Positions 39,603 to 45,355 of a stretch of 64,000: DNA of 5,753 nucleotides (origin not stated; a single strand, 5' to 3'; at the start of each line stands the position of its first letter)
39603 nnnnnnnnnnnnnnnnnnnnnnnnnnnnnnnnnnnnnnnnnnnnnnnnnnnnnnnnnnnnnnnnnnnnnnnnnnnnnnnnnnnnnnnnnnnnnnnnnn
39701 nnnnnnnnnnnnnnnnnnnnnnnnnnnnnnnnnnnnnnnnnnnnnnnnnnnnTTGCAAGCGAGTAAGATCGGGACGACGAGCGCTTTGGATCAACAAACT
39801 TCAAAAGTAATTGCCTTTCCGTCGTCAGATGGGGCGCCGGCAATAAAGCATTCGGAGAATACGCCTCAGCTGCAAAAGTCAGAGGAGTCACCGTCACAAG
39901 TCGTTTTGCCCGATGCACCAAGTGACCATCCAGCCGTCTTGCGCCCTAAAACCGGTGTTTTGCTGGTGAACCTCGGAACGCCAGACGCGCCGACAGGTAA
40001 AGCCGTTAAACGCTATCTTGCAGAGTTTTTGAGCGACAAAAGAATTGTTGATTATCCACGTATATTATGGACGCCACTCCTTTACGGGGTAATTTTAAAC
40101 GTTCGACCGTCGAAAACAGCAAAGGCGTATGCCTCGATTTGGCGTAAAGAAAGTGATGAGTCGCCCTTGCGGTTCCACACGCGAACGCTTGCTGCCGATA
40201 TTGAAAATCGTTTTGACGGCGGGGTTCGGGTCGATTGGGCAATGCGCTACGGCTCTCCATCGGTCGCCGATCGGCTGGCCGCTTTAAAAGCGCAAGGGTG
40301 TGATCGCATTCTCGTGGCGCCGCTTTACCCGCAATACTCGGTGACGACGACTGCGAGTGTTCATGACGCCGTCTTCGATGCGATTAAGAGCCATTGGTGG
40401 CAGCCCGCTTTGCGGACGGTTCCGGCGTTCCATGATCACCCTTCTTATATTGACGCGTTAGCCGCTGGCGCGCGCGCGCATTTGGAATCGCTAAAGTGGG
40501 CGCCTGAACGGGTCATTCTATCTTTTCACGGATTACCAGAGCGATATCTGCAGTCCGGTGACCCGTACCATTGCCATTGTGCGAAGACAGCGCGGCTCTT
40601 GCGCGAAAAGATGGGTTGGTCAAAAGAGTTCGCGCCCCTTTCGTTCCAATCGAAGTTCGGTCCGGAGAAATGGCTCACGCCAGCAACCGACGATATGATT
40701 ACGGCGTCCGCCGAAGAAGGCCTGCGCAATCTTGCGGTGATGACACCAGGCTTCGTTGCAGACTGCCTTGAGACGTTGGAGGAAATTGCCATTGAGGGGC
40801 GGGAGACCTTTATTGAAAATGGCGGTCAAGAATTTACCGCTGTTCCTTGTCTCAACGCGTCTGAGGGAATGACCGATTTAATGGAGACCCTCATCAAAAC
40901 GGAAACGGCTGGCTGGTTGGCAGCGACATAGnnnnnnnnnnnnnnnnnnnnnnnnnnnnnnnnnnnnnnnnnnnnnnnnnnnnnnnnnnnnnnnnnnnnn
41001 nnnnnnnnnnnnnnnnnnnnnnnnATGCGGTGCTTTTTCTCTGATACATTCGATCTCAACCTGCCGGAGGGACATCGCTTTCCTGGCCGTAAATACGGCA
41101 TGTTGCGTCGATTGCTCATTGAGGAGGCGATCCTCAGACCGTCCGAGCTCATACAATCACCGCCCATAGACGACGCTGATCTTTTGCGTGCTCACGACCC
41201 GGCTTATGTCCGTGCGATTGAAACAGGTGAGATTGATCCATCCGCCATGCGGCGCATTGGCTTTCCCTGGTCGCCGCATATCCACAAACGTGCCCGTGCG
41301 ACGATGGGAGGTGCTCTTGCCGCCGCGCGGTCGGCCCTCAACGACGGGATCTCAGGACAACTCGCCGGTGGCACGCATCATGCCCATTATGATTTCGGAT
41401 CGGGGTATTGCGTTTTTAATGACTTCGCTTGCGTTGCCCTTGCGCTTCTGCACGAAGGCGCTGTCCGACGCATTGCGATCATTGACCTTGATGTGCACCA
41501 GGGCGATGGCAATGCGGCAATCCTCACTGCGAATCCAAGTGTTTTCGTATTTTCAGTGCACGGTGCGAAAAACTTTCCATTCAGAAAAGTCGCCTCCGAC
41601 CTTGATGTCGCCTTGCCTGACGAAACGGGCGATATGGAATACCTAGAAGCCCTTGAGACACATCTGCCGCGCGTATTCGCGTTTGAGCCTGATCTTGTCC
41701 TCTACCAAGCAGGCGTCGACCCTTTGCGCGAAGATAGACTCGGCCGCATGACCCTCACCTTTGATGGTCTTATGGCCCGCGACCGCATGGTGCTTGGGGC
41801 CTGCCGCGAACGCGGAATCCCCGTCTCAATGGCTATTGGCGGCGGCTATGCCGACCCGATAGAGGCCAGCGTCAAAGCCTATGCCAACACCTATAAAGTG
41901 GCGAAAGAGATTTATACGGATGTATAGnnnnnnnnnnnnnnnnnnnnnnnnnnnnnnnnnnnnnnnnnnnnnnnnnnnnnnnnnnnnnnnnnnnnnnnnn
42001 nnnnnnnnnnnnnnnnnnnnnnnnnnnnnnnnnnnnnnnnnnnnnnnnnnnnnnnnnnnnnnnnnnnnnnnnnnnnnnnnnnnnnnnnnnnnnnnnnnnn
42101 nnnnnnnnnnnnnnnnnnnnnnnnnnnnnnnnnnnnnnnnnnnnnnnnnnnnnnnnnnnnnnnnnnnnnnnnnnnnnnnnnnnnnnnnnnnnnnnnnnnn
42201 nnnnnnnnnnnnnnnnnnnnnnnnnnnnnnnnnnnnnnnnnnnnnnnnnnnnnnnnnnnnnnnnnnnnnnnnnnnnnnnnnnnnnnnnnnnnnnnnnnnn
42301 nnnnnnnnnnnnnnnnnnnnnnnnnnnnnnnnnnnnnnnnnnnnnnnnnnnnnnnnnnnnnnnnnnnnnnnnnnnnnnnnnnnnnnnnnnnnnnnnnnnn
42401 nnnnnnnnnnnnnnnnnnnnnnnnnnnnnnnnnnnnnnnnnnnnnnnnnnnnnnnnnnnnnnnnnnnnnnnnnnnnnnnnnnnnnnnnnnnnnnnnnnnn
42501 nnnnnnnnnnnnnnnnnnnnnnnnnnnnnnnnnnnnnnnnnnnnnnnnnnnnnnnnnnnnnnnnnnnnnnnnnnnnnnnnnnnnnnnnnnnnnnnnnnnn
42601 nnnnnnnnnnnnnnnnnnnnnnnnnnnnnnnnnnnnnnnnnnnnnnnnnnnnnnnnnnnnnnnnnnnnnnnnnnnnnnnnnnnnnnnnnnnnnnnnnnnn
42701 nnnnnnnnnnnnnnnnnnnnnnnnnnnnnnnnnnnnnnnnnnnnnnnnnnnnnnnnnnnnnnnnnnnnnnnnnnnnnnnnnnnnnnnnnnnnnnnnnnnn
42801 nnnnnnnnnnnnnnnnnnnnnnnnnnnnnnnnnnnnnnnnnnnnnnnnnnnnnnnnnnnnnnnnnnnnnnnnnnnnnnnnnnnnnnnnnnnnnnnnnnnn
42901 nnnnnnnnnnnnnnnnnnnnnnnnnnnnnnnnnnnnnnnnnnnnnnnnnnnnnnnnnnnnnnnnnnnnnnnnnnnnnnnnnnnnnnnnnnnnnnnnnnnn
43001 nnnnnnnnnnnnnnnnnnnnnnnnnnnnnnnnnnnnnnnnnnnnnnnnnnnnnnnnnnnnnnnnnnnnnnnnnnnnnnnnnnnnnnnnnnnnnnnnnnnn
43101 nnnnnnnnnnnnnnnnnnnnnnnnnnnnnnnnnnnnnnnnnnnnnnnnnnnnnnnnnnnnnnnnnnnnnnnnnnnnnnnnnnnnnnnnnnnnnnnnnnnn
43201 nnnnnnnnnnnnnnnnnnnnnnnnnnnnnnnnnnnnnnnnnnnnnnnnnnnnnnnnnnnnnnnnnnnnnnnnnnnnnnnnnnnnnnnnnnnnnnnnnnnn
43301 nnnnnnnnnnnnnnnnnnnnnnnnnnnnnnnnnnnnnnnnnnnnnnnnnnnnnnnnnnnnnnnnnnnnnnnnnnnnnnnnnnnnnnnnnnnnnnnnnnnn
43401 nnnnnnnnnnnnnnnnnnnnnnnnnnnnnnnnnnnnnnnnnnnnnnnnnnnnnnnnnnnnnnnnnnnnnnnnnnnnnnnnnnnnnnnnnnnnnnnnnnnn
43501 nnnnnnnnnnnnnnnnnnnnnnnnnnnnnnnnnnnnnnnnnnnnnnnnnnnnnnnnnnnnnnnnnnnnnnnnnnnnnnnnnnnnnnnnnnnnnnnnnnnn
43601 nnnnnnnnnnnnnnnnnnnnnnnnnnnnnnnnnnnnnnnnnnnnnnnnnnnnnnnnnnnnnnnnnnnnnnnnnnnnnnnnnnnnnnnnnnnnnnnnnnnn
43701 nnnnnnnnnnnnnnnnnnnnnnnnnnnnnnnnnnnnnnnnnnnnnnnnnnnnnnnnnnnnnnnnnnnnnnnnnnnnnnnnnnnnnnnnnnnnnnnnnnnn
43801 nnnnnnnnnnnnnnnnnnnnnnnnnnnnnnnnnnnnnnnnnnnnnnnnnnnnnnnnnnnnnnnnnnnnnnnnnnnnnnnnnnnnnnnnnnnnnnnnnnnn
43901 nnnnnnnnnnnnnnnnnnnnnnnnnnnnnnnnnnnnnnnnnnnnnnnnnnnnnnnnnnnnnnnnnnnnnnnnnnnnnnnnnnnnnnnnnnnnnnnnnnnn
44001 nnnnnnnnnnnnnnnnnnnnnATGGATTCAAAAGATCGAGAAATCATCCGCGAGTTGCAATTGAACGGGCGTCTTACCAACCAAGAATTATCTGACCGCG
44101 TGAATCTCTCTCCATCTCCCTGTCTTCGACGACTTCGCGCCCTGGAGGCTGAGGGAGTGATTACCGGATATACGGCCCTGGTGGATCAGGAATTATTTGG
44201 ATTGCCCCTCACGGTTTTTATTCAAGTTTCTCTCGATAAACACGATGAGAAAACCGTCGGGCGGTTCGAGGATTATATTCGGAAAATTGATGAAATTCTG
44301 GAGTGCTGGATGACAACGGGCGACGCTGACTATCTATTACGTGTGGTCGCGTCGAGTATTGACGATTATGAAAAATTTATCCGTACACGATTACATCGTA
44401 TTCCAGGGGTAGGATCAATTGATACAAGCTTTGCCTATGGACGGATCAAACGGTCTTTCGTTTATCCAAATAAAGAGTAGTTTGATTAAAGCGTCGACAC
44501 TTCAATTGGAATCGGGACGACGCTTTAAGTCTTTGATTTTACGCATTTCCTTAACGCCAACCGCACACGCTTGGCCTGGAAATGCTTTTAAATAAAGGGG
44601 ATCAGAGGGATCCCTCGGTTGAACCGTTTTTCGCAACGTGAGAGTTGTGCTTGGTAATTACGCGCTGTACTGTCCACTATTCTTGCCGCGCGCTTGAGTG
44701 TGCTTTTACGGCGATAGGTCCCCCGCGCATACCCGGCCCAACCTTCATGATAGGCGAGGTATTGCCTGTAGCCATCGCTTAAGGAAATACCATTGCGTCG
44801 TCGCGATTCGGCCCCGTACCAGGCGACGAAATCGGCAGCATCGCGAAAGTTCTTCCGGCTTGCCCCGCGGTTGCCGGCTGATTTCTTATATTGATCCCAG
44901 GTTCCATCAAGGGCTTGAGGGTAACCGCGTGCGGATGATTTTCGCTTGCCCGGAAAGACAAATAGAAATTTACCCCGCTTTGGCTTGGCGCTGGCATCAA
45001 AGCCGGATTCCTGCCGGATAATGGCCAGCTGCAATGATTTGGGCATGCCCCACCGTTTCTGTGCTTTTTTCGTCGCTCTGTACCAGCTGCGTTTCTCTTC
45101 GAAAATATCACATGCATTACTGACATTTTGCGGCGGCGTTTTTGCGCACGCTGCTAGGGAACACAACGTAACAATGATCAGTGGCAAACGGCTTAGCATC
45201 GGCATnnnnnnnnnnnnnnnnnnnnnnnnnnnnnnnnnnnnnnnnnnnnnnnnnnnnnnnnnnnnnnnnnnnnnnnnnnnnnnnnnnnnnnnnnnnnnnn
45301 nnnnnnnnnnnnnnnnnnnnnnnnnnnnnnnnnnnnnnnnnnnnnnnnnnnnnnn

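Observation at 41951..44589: PLP-enzyme / Lrp gene pair bracketed by inverted Family B copies, arranged like a composite cassette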

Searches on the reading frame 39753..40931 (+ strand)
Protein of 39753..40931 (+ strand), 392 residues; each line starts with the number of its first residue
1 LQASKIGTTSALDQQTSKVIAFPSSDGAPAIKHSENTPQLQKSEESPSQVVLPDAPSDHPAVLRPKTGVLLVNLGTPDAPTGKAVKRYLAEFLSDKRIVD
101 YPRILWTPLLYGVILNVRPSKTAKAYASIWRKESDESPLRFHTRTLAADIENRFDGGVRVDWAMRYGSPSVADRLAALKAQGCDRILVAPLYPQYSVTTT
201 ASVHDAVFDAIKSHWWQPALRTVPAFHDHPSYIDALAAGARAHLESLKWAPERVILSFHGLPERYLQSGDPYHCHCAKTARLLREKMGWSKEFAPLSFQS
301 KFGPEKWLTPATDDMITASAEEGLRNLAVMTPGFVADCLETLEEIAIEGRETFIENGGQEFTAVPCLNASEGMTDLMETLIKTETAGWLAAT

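Call 11: search_protein_families(library=pfam, proteins=[window:39753-40931:+])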
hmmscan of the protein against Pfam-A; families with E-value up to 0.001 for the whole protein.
window:39753-40931:+ (392 aa): 1 family
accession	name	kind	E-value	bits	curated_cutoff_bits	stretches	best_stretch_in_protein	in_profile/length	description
PF00762.24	Ferrochelatase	-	7.7e-108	360.7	27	1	66-383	1-315/317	Ferrochelatase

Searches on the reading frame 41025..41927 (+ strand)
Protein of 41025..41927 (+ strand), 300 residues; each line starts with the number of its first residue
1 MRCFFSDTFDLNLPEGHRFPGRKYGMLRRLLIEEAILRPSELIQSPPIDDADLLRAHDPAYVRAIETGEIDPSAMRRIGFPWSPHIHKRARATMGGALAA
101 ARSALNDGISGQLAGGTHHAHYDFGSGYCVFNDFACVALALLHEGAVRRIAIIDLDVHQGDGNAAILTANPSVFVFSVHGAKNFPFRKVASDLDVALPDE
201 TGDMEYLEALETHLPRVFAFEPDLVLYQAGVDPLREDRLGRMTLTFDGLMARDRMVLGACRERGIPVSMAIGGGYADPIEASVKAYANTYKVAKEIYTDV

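Call 11: search_protein_families(library=pfam, proteins=[window:41025-41927:+])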
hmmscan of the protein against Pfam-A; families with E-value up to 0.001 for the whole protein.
window:41025-41927:+ (300 aa): 1 family
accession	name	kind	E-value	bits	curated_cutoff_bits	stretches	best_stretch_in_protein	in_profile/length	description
PF00850.24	Hist_deacetyl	-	4.8e-57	194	27.9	1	23-279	7-286/298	Histone deacetylase domain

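Call 12: search_protein_families(library=ncbifam, proteins=[window:41025-41927:+])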
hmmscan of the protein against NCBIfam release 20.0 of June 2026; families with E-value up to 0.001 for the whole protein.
window:41025-41927:+ (300 aa): 0 families

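Call 44: find_related_loci(query=window:41025-41927:+, collection=metagenome_contigs, flank=6000)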
Query window:41025-41927:+ (300 aa) in metagenome_contigs; peptide patterns used: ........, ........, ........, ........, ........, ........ (x = any residue, [..] = any of these).
482 stretches matched a pattern; 326 encode a relative of the query (tblastn E <= 1e-3); the best 80 are kept; 80 distinct loci.
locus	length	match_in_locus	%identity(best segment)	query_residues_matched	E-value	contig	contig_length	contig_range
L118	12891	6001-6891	71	1-297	8e-138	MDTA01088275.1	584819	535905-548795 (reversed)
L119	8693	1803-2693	67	1-297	5e-131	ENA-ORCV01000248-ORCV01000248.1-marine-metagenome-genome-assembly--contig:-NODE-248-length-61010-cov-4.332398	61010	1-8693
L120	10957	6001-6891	68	1-297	8e-129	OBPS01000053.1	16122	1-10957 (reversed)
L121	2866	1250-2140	65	1-297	2e-133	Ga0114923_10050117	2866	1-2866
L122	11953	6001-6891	66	1-297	2e-125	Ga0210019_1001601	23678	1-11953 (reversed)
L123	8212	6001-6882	69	1-294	2e-124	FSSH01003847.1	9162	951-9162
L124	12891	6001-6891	64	1-297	6e-124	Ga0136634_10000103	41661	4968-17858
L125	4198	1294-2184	65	1-297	6e-125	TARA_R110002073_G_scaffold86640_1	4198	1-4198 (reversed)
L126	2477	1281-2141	71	4-290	1e-129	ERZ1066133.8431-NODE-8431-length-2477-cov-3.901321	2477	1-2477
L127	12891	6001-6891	65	1-297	7e-123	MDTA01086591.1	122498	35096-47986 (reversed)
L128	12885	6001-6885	64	3-297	4e-123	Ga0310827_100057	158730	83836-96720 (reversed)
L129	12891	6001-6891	67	1-297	4e-122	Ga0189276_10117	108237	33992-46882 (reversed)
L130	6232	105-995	64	1-297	3e-122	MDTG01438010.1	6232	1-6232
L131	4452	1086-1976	65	1-297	5e-123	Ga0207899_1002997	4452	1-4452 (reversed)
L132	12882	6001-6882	64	4-297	2e-121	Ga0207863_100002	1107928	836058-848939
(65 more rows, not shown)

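Call 76: find_encoding_contigs(protein=window:41025-41927:+, flank=4000, max_places=8)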
Protein window:41025-41927:+ (300 aa): 1 contig read that carries it; 1 place shown.
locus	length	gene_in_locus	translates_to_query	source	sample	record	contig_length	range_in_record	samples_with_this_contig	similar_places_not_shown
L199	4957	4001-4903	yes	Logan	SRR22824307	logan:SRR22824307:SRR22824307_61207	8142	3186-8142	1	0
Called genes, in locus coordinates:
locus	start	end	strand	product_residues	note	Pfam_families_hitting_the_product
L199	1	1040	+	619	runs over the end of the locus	-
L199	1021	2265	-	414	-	-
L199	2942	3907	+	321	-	PF00762:Ferrochelatase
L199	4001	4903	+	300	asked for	PF00850:Hist_deacetyl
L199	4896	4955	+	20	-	?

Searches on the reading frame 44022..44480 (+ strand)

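Call 11: search_protein_families(library=pfam, proteins=[window:44022-44480:+])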
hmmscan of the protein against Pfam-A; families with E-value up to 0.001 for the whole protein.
window:44022-44480:+ (152 aa): 4 families
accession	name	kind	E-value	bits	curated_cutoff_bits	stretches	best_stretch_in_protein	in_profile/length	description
PF01037.27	AsnC_trans_reg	-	8.6e-24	83.7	25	1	67-139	1-71/73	Lrp/AsnC ligand binding domain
PF13412.12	HTH_24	-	8.8e-20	70.5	21.9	1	1-48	1-48/48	Winged helix-turn-helix DNA-binding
PF13404.12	HTH_AsnC-type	-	4.5e-16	58.8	27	1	1-42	1-42/42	AsnC-type helix-turn-helix domain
PF13545.12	HTH_Crp_2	-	0.00085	19.7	27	0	13-48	18-53/70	Crp-like helix-turn-helix domain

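Call 12: search_protein_families(library=ncbifam, proteins=[window:44022-44480:+])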
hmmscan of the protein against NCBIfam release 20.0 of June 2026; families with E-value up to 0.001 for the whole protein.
window:44022-44480:+ (152 aa): 7 families
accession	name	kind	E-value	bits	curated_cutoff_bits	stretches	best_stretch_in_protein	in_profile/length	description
NF008370.0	PRK11169.1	equivalog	5.7e-36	123.7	233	1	1-144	12-155/164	leucine-responsive transcriptional regulator Lrp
NF008384.0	PRK11179.1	equivalog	4.3e-14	52.6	227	1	1-136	7-140/153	transcriptional regulator AsnC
NF053758.1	ChrTpTrnRegChrS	equivalog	7.6e-13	48.5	250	1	1-143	12-151/158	chromate efflux transcriptional regulator ChrS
NF041395.1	TranRegLrpA1_Halo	equivalog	9.2e-11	41.9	250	1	2-143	4-142/142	HTH-type transcriptional regulator LrpA1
NF041396.1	TranRegLrp_Halo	equivalog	1.1e-10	41.6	190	1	4-123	6-122/149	HTH-type transcriptional regulator Lrp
NF040820.1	trans_reg_LrpA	equivalog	5.1e-10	39.4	250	1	1-135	2-133/141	HTH-type transcriptional regulator LrpA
NF040947.1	trans_reg_LysM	equivalog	8.4e-09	35.3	180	1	1-135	1-129/136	HTH-type transcriptional regulator LysM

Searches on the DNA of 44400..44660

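Call 67: search_rna_families(source=window, start=44400, end=44660, threshold=evalue, max_evalue=10, show_alignments=2)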
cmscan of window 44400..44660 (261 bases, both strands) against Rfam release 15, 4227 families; matches with E-value up to 10: 2.
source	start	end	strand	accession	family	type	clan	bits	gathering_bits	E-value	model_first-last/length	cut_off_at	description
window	44488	44555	-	RF02495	ohsC_RNA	Gene; antitoxin;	-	20.9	50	0.55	1-77/77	no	Oppression of Hydrophobic ORF by sRNA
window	44464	44597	-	RF02600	BASRCI27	Gene; sRNA;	-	19.9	59.8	0.024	1-167/167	no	Brucella sRNA CI27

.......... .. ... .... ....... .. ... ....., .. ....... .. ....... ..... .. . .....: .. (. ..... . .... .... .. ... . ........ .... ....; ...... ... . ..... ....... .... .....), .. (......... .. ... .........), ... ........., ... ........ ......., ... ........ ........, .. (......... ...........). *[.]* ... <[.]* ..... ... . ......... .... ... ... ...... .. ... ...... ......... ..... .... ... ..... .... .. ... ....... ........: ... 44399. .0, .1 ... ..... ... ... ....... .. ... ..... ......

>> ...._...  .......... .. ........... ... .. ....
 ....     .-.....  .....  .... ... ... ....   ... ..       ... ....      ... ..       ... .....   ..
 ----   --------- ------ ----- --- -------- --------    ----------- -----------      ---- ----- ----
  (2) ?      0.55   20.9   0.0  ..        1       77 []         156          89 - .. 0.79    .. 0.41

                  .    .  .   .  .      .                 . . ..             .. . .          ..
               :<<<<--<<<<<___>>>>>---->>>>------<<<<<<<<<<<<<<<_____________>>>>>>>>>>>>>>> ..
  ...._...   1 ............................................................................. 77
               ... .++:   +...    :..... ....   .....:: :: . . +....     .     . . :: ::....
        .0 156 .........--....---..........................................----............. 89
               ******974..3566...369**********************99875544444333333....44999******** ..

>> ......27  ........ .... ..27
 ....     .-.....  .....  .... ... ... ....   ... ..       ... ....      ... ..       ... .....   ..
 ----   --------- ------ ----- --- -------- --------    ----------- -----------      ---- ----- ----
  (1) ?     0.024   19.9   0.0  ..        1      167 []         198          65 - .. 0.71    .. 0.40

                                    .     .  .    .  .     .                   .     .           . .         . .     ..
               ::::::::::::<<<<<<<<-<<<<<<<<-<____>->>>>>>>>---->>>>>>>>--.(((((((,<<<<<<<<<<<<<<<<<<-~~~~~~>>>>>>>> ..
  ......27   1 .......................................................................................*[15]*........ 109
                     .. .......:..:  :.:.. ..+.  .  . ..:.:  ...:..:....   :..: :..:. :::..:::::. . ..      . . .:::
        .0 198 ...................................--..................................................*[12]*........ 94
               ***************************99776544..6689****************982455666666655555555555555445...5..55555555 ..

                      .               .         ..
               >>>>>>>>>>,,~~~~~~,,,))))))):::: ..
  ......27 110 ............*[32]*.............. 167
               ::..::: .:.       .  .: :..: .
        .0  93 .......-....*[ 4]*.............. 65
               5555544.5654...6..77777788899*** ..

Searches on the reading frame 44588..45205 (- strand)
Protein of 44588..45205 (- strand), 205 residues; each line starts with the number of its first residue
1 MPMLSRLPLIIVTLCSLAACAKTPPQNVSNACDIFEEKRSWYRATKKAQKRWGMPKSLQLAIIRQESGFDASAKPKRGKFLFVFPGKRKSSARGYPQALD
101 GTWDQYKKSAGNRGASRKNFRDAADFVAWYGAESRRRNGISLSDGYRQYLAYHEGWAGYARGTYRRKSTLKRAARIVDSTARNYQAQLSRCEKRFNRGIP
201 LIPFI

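Call 11: search_protein_families(library=pfam, proteins=[window:44588-45205:-])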
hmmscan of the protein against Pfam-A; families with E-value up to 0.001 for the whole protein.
window:44588-45205:- (205 aa): 2 families
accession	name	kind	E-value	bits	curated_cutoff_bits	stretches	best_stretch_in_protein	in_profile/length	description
PF19489.4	SLT_4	-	3.1e-74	249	27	1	10-191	3-184/184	Transglycosylase SLT domain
PF01464.25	SLT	-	1.3e-05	25.2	21.3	1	45-155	3-97/117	Transglycosylase SLT domain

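Call 12: search_protein_families(library=ncbifam, proteins=[window:44588-45205:-])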
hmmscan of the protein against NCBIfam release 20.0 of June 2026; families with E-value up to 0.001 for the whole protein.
window:44588-45205:- (205 aa): 0 families

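Call 75: find_encoding_contigs(protein=window:44588-45205:-, flank=4000, max_places=8)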
Protein window:44588-45205:- (205 aa): no gene with exactly this product is on record in the collection.
